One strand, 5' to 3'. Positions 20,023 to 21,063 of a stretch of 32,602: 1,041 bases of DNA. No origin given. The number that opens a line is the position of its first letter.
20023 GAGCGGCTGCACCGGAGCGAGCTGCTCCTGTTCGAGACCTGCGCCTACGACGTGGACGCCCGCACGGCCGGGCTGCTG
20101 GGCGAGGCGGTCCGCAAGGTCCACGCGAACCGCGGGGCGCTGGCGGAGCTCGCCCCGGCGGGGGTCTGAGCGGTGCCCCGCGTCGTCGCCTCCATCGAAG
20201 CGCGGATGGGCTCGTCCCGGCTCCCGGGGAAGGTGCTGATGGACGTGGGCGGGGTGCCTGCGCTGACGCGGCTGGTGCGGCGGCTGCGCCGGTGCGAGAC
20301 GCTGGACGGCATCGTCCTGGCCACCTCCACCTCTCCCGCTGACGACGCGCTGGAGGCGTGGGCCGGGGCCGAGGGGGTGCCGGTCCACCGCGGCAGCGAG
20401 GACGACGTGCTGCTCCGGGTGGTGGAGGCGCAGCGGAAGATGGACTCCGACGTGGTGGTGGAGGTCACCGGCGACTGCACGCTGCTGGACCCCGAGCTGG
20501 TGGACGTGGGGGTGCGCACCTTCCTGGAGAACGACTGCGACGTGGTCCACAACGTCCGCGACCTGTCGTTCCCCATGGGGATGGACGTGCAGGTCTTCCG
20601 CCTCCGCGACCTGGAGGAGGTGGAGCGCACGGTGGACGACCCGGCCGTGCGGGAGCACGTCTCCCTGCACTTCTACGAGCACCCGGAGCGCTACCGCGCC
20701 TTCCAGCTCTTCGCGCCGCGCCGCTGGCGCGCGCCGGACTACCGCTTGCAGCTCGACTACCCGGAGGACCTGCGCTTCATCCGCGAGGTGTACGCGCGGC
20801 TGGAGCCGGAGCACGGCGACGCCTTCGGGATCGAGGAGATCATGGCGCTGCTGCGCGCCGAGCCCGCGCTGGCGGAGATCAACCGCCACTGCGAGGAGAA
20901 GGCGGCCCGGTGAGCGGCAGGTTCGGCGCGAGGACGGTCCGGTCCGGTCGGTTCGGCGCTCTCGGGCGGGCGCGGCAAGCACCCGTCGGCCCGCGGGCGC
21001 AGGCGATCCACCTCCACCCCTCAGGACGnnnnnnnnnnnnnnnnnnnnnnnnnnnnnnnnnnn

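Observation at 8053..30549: System-level hypothesis: a heavily tailored pseudaminic-acid-type nonulosonate built into an exported polysaccharide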

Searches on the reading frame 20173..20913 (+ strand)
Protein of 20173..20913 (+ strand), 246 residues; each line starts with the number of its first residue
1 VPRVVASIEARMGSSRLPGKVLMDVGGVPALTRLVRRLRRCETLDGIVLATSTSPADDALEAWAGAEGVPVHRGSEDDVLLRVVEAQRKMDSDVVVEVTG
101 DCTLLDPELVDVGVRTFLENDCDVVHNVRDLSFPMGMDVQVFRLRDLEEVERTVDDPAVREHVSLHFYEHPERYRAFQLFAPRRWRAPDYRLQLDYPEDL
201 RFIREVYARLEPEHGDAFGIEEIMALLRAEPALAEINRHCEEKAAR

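Call 8: search_protein_families(library=pfam, proteins=[window:20173-20913:+])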
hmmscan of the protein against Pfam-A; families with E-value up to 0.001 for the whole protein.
window:20173-20913:+ (246 aa): 2 families
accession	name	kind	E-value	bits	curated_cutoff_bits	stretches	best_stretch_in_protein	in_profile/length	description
PF02348.25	CTP_transf_3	-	8.4e-26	91.5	22.6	1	8-206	4-205/217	Cytidylyltransferase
PF12804.13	NTP_transf_3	-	1e-06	29.5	27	1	11-130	11-124/160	MobA-like NTP transferase domain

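Call 11: search_protein_families(library=ncbifam, proteins=[window:20173-20913:+], max_evalue=0.01)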
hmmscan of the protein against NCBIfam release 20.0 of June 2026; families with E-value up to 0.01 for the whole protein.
window:20173-20913:+ (246 aa): 6 families
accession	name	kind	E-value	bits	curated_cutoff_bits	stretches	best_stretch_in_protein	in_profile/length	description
NF009905.0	PRK13368.1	subfamily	1.8e-17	63.5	255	1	4-125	3-122/243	3-deoxy-manno-octulosonate cytidylyltransferase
NF003952.0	PRK05450.1-5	subfamily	1.6e-15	57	193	1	4-130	3-130/250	3-deoxy-manno-octulosonate cytidylyltransferase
NF003948.0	PRK05450.1-1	equivalog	1.6e-11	43.9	281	1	5-126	7-129/248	3-deoxy-manno-octulosonate cytidylyltransferase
NF003950.0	PRK05450.1-3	subfamily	4e-10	39.4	234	1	4-121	3-121/248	3-deoxy-manno-octulosonate cytidylyltransferase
TIGR00466.1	kdsB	equivalog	9.8e-10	38.2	155.2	1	7-111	6-110/241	3-deoxy-manno-octulosonate cytidylyltransferase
TIGR03584.1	PseF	equivalog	0.003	17.2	205.7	1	5-136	1-139/222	pseudaminic acid cytidylyltransferase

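Call 34: search_solved_structures(query=window:20173-20913:+, max_evalue=0.001)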
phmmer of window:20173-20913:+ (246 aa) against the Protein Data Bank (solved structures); distinct sequences matched with E-value up to 0.001: 12.
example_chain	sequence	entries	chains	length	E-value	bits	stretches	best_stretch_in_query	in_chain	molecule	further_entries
6oew_A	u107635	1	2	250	1e-30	110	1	6-208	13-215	Cytidylyltransferase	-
1gq9_A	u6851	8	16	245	1.4e-09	40.7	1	4-112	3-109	3-DEOXY-MANNO-OCTULOSONATE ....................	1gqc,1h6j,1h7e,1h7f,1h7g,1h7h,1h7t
8ees_A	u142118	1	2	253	2.1e-08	36.9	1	7-111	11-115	3-deoxy-manno-octulosonate cytidylyltransferase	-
3jtj_A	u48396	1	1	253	3e-08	36.4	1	5-110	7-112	3-deoxy-manno-octulosonate cytidylyltransferase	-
3duv_A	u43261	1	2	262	1.7e-07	33.9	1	7-111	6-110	3-deoxy-manno-octulosonate cytidylyltransferase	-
1vh3_A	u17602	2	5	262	1.8e-07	33.8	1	7-111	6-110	3-deoxy-manno-octulosonate cytidylyltransferase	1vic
3oam_A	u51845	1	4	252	2.4e-07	33.4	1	7-110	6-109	3-deoxy-manno-octulosonate cytidylyltransferase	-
1vh1_A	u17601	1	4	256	2.5e-07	33.4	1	5-108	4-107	3-deoxy-manno-octulosonate cytidylyltransferase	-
3k8d_A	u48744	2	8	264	2.6e-07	33.3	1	5-108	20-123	3-deoxy-manno-octulosonate cytidylyltransferase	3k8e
4xwi_A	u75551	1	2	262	8.9e-07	31.6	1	7-112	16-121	3-deoxy-manno-octulosonate cytidylyltransferase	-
4fcu_A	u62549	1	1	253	3.3e-06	29.7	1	8-118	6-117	3-deoxy-manno-octulosonate cytidylyltransferase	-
3pol_A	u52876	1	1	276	4.1e-06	29.4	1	8-118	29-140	3-deoxy-manno-octulosonate cytidylyltransferase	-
